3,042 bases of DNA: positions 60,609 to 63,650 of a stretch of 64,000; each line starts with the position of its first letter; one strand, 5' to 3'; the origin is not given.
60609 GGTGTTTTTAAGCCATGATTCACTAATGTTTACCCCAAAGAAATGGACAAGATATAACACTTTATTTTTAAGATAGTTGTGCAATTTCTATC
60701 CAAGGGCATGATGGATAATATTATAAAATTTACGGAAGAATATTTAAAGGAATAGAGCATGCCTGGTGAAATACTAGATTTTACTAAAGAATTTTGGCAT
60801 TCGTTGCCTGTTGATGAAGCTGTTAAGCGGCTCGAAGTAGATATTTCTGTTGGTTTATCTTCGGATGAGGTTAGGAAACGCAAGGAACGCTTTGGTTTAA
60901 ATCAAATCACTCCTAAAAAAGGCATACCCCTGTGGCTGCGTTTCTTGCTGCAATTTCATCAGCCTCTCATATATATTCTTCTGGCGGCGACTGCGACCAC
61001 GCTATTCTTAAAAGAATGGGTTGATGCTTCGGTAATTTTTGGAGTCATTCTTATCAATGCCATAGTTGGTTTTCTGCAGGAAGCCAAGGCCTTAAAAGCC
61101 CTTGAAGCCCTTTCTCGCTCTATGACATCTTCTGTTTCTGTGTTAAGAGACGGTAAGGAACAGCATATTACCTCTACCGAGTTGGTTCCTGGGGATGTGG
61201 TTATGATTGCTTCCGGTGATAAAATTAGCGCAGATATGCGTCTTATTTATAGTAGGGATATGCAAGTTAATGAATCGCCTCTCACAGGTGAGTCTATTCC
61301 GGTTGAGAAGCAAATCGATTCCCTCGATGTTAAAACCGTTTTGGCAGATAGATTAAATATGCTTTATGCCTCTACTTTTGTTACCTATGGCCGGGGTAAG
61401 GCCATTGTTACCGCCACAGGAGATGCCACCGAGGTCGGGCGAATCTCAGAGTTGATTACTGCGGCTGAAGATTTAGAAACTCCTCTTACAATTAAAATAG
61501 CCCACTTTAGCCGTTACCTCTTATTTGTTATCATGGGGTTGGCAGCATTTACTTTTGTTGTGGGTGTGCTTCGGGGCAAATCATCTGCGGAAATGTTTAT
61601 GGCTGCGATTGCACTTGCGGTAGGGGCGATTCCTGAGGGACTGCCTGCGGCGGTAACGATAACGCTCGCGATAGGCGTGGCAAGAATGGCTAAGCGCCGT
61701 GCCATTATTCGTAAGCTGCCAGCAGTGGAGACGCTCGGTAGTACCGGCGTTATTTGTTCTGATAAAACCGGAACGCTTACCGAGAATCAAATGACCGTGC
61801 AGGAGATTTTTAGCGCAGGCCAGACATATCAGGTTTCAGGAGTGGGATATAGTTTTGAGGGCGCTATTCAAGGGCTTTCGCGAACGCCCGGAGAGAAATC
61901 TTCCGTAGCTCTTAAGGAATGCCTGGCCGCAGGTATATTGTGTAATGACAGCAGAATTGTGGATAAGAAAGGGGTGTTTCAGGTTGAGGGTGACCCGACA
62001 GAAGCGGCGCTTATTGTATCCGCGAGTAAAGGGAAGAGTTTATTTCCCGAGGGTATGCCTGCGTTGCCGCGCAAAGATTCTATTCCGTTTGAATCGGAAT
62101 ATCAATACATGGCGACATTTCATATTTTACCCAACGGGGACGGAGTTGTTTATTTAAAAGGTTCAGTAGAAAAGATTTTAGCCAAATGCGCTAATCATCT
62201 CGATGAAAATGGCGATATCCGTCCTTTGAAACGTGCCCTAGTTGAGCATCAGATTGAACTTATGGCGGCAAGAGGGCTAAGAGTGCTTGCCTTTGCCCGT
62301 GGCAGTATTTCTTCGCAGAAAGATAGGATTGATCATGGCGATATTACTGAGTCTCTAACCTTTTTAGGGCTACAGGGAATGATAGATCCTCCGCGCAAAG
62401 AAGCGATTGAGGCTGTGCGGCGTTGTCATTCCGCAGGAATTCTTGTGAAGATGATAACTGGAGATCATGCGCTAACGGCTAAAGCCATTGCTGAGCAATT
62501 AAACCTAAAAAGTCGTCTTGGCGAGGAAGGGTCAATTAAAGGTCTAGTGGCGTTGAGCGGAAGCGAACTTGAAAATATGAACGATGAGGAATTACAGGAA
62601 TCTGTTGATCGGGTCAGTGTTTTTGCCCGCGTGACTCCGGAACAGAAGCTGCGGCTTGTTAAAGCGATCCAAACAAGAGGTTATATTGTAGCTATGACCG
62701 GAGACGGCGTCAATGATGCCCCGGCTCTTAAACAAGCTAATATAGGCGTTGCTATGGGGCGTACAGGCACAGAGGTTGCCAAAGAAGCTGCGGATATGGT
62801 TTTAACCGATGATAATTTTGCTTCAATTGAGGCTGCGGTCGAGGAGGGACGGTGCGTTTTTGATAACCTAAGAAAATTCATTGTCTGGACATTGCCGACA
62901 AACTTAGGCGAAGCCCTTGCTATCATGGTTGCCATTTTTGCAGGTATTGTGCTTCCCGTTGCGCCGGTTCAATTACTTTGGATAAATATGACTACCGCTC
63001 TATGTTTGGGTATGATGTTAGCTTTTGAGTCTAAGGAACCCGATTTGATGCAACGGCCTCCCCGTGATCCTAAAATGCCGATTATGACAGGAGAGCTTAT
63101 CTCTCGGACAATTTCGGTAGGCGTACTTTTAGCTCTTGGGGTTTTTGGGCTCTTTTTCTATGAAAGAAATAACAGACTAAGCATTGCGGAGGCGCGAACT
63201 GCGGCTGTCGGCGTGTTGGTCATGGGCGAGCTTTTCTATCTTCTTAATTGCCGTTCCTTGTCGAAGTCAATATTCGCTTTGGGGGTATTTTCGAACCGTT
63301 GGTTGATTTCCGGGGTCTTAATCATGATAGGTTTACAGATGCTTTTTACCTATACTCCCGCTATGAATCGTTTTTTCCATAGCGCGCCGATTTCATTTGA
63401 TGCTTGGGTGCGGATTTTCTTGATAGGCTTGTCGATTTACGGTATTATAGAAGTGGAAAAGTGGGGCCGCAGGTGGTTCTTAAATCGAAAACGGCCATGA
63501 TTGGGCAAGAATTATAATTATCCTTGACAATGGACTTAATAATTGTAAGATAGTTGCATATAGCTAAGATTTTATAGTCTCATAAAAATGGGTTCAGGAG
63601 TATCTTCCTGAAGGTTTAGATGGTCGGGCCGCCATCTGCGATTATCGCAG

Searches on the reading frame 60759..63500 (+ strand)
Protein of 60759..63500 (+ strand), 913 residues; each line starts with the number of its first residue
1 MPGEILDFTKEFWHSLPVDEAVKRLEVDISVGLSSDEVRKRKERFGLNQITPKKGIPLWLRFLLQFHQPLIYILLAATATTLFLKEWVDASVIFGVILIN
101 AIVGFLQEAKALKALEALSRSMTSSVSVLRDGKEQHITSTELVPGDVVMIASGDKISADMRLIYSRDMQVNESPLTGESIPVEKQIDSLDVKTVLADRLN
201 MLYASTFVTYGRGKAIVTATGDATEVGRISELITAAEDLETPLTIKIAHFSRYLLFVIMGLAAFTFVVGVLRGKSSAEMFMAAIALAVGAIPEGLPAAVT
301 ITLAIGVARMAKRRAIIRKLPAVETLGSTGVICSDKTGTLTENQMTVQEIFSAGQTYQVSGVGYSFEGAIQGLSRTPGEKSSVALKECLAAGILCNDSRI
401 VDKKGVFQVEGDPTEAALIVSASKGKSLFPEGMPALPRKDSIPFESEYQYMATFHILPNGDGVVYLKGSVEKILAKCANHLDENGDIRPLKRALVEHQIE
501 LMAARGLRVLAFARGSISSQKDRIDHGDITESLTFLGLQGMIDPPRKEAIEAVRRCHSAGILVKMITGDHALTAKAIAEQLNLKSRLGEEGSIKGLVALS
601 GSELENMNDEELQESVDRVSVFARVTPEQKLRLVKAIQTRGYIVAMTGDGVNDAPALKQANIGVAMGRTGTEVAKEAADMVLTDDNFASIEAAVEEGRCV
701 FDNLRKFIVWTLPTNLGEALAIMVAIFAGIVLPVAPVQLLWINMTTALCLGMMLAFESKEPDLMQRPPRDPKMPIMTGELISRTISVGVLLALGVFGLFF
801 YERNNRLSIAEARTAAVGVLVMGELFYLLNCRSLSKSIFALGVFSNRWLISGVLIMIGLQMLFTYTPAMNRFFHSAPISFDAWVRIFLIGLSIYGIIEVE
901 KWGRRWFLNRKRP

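Call 4: search_protein_families(library=pfam, proteins=[window:60759-63500:+], max_evalue=0.01)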
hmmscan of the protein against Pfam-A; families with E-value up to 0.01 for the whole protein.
window:60759-63500:+ (913 aa): 7 families
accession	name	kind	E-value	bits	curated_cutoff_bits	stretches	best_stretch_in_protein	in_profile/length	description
PF00122.25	E1-E2_ATPase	-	2.7e-52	177.3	28.1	1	123-313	4-181/181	E1-E2 ATPase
PF00689.26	Cation_ATPase_C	-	1.2e-47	162.4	27.3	1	732-902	2-174/175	Cation transporting ATPase, C-terminus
PF00690.31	Cation_ATPase_N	-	1.3e-20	73.2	20.4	1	13-78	1-66/69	Cation transporter/ATPase, N-terminus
PF00702.32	Hydrolase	-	8.4e-16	59.4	26.4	1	522-661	64-191/191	haloacid dehalogenase-like hydrolase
PF13246.12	Cation_ATPase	-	1.5e-13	51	21.7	1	393-478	1-89/91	Cation transport ATPase (P-type)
PF08282.18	Hydrolase_3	-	1.6e-07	31.8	20.9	1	644-690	206-251/255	haloacid dehalogenase-like hydrolase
PF12710.13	HAD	-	0.0064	17.4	27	0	545-658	88-189/189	haloacid dehalogenase-like hydrolase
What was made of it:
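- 60759..63500 (+): Type IIA (PMR1/SERCA-like) P-type ATPase. It is the ancestral immediate downstream partner of PK. Pfam domains (call 4).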

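Call 50: search_protein_families(library=ncbifam, proteins=[window:60759-63500:+], max_evalue=0.00001)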
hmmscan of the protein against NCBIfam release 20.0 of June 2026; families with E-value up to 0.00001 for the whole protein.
window:60759-63500:+ (913 aa): 24 families
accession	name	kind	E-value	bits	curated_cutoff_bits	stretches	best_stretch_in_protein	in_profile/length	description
TIGR01522.1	ATPase-IIA2_Ca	equivalog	2.7e-211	703.7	798.3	1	15-905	6-851/854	calcium-transporting P-type ATPase, PMR1-type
TIGR01116.1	ATPase-IIA1_Ca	equivalog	1.9e-184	615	703.4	1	65-896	4-790/799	calcium-translocating P-type ATPase, SERCA-type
TIGR01523.1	ATPase-IID_K-Na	equivalog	1.1e-155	519.9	645.05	2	239-793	265-848/997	potassium/sodium efflux P-type ATPase, fungal-type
TIGR01106.1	ATPase-IIC_X-K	subfamily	3.3e-146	488.7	946.1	1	14-800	18-844/997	Na,H/K antiporter P-type ATPase subunit alpha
TIGR01647.1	ATPase-IIIA_H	equivalog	2.6e-137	459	615.5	2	32-357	1-314/755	plasma-membrane proton-efflux P-type ATPase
TIGR01517.1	ATPase-IIB_Ca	equivalog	7.4e-129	431.4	507.05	2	384-891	387-867/882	calcium-translocating P-type ATPase, PMCA-type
TIGR01524.1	ATPase-IIIB_Mg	equivalog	2.6e-115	386.2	610.75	2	20-350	21-357/867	magnesium-translocating P-type ATPase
NF011702.0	PRK15122.1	subfamily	7.7e-102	341.8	975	2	18-349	36-393/907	magnesium-translocating P-type ATPase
TIGR01494.1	ATPase_P-type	subfamily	8.8e-100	334.4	62.3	3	92-354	1-236/478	HAD-IC family P-type ATPase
TIGR01525.1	ATPase-IB_hvy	subfamily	4.8e-73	246.9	346.25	2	75-354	6-273/560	heavy metal translocating P-type ATPase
TIGR01657.1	P-ATPase-V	hypoth_equivalog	4.8e-71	239.6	618.25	2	27-582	134-696/1055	ATP13A2 family polyamine export P-type ATPase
TIGR01512.1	ATPase-IB2_Cd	subfamily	8.3e-56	189.7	313.5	2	74-354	5-259/494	cadmium family heavy metal-translocating P-type ATPase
TIGR01511.1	ATPase-IB1_Cu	subfamily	8.7e-51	173.4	397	2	87-353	42-285/542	copper-translocating P-type ATPase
NF008262.1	PRK11033.1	equivalog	1.6e-48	165.8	1005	2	77-355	185-451/731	zinc/cadmium/mercury/lead-transporting ATPase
NF033775.1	P_type_ZntA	exception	2.8e-40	138.3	1240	2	77-354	190-455/732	Zn(II)/Cd(II)/Pb(II) translocating P-type ATPase ZntA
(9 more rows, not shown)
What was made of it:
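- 60759..63500 (+): TIGR01522 scores 703.7 bits, below its cut-off of 798 (call 50).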
